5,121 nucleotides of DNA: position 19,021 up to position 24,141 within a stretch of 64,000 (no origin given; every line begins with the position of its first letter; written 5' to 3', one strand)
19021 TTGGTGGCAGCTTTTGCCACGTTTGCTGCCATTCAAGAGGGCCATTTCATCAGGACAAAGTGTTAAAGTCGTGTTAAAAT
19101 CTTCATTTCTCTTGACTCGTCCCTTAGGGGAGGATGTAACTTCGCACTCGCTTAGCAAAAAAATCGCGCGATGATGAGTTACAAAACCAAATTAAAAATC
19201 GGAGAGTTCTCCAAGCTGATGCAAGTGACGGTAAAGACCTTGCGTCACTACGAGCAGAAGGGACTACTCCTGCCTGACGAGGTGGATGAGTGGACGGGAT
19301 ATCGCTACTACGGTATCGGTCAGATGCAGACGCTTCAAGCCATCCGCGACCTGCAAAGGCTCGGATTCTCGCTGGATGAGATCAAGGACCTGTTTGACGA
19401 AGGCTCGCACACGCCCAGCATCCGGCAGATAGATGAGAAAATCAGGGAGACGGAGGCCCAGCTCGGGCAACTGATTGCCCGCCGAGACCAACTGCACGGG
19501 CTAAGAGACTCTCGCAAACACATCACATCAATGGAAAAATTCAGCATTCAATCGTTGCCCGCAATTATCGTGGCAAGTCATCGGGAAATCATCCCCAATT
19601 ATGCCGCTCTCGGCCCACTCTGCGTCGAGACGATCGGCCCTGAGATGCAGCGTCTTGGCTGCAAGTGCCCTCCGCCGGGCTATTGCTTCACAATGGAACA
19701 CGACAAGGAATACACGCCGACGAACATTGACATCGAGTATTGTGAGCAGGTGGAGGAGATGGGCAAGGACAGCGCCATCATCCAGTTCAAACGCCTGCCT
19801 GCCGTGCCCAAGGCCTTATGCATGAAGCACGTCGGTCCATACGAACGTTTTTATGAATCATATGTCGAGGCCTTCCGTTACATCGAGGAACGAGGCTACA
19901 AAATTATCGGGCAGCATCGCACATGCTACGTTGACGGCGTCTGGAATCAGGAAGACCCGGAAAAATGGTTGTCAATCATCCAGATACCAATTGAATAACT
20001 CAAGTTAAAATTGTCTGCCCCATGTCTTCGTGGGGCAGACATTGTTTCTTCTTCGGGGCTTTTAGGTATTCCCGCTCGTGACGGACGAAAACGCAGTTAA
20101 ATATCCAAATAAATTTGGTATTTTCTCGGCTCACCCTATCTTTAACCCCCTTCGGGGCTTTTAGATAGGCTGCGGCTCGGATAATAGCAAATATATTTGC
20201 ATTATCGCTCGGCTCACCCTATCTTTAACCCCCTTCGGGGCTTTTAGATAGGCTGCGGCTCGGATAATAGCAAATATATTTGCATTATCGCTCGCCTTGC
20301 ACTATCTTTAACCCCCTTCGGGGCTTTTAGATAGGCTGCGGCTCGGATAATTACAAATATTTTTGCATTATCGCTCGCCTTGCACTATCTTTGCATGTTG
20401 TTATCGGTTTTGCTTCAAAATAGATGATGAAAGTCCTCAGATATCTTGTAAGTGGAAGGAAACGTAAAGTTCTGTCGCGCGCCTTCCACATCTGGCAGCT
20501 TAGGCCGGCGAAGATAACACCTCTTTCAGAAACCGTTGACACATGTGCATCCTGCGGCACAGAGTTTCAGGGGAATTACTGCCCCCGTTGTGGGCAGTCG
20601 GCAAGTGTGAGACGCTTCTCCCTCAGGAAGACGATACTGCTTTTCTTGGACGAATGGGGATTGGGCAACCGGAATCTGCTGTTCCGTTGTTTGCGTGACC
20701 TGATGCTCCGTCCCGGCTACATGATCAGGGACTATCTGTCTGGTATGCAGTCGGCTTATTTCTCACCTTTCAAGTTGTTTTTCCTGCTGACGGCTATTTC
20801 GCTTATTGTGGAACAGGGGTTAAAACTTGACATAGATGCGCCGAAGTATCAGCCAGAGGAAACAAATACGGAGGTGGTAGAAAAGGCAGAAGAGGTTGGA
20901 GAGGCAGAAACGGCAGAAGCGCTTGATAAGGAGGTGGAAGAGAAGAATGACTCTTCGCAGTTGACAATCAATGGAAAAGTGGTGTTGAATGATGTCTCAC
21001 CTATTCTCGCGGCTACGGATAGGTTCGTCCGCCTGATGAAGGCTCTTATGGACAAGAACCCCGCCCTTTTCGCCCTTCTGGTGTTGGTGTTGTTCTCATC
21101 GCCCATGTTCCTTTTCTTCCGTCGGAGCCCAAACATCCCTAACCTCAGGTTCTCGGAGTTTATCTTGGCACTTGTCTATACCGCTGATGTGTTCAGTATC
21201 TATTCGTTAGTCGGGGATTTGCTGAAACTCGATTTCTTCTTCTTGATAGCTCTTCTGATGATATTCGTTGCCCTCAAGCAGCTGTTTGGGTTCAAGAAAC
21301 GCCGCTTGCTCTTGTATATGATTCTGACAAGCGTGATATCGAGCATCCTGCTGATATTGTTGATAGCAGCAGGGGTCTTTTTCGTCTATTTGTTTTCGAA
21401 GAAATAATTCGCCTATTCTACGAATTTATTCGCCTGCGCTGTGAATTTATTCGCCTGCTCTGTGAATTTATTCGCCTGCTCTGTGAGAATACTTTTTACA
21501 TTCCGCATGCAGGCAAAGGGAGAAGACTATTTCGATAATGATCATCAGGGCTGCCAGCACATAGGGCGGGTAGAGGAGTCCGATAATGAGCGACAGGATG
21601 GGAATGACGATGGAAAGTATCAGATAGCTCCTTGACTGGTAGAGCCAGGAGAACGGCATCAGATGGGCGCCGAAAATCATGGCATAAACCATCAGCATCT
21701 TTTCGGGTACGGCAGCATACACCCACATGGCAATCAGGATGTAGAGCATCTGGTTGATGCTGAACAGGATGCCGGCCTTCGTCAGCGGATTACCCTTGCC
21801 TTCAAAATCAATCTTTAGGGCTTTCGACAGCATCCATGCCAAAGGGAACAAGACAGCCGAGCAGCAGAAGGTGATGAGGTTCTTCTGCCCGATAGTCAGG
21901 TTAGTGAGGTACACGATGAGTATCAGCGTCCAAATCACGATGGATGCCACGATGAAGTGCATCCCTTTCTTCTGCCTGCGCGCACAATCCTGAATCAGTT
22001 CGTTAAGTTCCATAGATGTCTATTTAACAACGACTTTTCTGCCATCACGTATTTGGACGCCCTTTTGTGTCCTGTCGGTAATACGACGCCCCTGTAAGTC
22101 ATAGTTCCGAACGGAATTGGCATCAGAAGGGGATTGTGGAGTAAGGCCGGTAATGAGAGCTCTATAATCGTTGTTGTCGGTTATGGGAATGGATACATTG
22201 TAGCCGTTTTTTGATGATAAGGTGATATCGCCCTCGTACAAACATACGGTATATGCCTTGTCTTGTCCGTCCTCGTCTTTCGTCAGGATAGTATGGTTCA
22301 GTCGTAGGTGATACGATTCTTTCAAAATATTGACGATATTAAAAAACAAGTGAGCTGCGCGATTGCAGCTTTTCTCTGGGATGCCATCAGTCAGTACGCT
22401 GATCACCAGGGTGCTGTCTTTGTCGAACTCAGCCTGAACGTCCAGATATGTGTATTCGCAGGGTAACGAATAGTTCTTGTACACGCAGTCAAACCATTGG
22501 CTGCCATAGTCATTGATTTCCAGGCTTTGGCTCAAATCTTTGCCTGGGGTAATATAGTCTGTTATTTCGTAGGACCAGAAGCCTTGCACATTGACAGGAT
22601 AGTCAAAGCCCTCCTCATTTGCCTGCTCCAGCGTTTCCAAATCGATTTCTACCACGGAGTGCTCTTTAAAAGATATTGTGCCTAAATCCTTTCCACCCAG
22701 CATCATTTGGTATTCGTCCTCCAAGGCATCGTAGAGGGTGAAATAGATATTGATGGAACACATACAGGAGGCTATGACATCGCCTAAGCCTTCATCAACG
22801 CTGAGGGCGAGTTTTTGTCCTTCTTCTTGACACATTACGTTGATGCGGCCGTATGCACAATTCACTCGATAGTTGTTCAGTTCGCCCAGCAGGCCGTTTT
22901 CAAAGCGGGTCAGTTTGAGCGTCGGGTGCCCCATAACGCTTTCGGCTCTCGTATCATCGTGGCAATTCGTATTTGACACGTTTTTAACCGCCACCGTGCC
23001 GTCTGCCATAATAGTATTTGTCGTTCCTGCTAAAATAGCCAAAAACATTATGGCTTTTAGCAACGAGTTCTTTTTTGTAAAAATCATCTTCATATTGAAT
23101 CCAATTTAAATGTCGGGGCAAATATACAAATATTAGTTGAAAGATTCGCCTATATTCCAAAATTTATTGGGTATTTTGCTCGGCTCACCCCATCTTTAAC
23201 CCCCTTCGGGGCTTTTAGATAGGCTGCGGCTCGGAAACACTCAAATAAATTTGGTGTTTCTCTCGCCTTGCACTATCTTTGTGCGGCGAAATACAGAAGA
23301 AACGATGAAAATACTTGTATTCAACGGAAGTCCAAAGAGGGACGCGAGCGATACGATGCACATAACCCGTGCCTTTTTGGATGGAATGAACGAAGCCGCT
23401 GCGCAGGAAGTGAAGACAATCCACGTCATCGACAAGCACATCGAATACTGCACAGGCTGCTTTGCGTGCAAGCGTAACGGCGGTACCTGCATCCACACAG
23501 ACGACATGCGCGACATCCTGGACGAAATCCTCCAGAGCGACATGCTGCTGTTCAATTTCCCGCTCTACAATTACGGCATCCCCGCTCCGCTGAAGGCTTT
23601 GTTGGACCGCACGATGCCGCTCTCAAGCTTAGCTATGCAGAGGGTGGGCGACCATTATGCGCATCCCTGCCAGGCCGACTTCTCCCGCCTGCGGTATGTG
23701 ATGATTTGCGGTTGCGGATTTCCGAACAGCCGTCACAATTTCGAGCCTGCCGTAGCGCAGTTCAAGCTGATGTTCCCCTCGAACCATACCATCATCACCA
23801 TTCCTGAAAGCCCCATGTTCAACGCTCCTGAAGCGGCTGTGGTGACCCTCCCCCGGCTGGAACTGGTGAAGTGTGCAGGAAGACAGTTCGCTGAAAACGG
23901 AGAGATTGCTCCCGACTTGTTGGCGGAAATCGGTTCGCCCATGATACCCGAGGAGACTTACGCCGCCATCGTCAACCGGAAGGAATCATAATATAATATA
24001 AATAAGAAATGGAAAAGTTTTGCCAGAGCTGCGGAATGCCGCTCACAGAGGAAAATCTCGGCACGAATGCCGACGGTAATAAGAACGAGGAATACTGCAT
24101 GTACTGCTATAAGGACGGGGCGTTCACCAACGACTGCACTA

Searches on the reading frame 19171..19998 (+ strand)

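Call 93: search_protein_families(library=pfam, proteins=[window:19171-19998:+], max_evalue=0.00001)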
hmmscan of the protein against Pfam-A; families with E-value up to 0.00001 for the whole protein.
window:19171-19998:+ (275 aa): 3 families
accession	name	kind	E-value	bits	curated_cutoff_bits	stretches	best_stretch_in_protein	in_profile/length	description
PF13411.12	MerR_1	-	5.9e-17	62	21.6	1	9-76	2-67/69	MerR HTH family regulatory protein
PF00376.29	MerR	-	2.6e-13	50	28.2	1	9-47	1-38/38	MerR family regulatory protein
PF09278.17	MerR-DNA-bind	-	1.1e-09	39.2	25.4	1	53-110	2-64/65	MerR, DNA binding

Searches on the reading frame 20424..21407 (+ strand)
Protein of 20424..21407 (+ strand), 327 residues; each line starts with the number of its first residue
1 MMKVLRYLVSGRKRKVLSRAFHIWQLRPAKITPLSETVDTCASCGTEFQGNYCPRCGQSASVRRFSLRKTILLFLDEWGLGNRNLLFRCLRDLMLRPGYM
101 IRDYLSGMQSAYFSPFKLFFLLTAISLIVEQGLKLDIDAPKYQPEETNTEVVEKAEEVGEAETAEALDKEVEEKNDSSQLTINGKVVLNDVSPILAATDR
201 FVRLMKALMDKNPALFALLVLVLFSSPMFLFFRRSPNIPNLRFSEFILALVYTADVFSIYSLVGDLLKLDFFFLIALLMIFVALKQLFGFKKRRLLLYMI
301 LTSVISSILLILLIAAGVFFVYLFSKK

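Call 93: search_protein_families(library=pfam, proteins=[window:20424-21407:+], max_evalue=0.00001)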
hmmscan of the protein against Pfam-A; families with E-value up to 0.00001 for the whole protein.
window:20424-21407:+ (327 aa): 1 family
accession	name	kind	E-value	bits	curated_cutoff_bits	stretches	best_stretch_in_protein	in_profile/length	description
PF12412.13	DUF3667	-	1.3e-12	47.5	27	1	86-126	4-44/45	Protein of unknown function (DUF3667)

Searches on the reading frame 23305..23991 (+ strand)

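Call 93: search_protein_families(library=pfam, proteins=[window:23305-23991:+], max_evalue=0.00001)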
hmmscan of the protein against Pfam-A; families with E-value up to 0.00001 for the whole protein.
window:23305-23991:+ (228 aa): 2 families
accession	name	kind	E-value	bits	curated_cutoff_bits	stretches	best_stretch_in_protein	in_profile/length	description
PF02525.22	Flavodoxin_2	-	1.1e-15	58.3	27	1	1-103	1-103/198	Flavodoxin-like fold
PF03358.20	FMN_red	-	3.6e-15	56.3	24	1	1-103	1-96/152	NADPH-dependent FMN reductase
